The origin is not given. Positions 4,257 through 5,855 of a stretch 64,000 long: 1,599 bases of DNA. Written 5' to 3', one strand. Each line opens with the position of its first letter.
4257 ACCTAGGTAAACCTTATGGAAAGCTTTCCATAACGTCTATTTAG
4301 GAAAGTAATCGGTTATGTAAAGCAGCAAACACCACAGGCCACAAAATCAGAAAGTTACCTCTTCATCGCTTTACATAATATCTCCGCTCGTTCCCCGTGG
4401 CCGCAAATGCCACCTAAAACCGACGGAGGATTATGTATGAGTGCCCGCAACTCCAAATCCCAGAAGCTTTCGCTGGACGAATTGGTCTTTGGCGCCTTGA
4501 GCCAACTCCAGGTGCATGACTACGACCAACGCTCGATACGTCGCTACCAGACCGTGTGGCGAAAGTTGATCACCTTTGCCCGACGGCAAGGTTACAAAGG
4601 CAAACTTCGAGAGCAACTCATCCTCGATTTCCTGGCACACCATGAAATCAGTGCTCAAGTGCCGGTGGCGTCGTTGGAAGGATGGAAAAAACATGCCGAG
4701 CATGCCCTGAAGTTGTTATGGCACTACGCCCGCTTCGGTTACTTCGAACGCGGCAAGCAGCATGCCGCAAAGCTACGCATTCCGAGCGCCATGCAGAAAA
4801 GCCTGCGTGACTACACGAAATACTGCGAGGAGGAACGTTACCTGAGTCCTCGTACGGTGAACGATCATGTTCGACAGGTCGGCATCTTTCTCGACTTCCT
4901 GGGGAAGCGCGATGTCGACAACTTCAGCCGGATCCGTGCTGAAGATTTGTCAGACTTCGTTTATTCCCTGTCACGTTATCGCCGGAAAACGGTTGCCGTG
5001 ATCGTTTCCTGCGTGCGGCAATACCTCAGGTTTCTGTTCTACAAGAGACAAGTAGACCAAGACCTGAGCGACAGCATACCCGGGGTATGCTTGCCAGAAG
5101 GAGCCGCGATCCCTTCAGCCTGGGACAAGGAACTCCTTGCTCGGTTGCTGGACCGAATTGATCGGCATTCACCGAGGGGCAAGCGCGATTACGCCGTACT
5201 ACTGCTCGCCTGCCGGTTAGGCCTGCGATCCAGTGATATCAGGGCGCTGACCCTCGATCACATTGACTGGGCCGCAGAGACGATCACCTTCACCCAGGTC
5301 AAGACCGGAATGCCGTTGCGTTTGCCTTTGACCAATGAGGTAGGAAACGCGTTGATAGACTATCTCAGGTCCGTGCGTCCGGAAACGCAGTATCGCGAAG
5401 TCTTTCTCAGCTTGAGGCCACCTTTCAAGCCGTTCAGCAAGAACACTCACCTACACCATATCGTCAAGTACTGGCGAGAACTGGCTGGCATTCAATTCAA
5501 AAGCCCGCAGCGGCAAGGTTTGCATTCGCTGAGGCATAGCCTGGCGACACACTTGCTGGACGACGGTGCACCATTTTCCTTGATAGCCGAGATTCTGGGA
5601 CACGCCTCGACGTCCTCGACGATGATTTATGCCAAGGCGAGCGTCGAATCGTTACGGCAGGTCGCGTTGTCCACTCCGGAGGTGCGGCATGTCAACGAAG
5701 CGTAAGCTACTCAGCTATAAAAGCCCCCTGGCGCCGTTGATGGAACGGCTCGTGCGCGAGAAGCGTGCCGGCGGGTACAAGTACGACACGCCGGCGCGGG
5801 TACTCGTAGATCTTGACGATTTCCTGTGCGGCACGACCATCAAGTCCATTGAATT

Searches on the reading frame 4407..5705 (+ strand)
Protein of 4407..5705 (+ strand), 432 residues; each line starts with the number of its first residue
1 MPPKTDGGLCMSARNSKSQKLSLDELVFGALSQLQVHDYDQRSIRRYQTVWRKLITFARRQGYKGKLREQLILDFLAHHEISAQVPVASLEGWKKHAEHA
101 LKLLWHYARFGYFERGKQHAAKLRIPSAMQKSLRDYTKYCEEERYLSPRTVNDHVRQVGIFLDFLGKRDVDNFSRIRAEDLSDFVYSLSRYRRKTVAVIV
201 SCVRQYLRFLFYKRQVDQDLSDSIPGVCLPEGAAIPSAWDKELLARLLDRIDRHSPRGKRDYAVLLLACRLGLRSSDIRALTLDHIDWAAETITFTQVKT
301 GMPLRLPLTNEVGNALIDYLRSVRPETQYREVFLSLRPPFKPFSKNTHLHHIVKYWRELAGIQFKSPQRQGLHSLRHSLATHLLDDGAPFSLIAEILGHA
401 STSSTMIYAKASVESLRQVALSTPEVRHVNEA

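Call 30: search_protein_families(library=ncbifam, max_evalue=0.00001, proteins=[window:4407-5705:+])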
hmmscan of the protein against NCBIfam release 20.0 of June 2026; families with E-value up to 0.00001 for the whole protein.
window:4407-5705:+ (432 aa): 10 families
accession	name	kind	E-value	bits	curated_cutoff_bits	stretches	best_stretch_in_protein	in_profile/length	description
TIGR02224.1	recomb_XerC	equivalog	1.1e-33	116.9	335.15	1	135-419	2-285/295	tyrosine recombinase XerC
TIGR02225.1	recomb_XerD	equivalog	1.3e-33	116.6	329.6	1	135-420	2-283/290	site-specific tyrosine recombinase XerD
NF001399.0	PRK00283.1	subfamily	1.4e-33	116.5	279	1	128-420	4-292/300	tyrosine recombinase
NF040815.2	recomb_XerA_Arch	equivalog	1.1e-29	103.8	220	1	136-419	3-262/263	site-specific tyrosine recombinase/integron integrase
NF002331.0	PRK01287.1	subfamily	1e-24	87.2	371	1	126-423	19-324/365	site-specific tyrosine recombinase XerC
TIGR02249.1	integrase_gron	subfamily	9.5e-14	51.4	265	1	329-410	214-299/315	integron integrase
NF003462.0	PRK05084.1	equivalog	3.4e-12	45.7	267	1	258-418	194-351/360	tyrosine recombinase XerS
NF007370.0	PRK09870.1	subfamily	9.1e-11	41.7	221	1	255-411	28-179/200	tyrosine-type DNA invertase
NF007371.0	PRK09871.1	subfamily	3.1e-08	33.4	222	1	253-411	20-174/198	tyrosine-type DNA invertase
NF011946.0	PRK15417.1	equivalog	5.5e-06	25.8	435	0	371-411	275-315/337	integron integrase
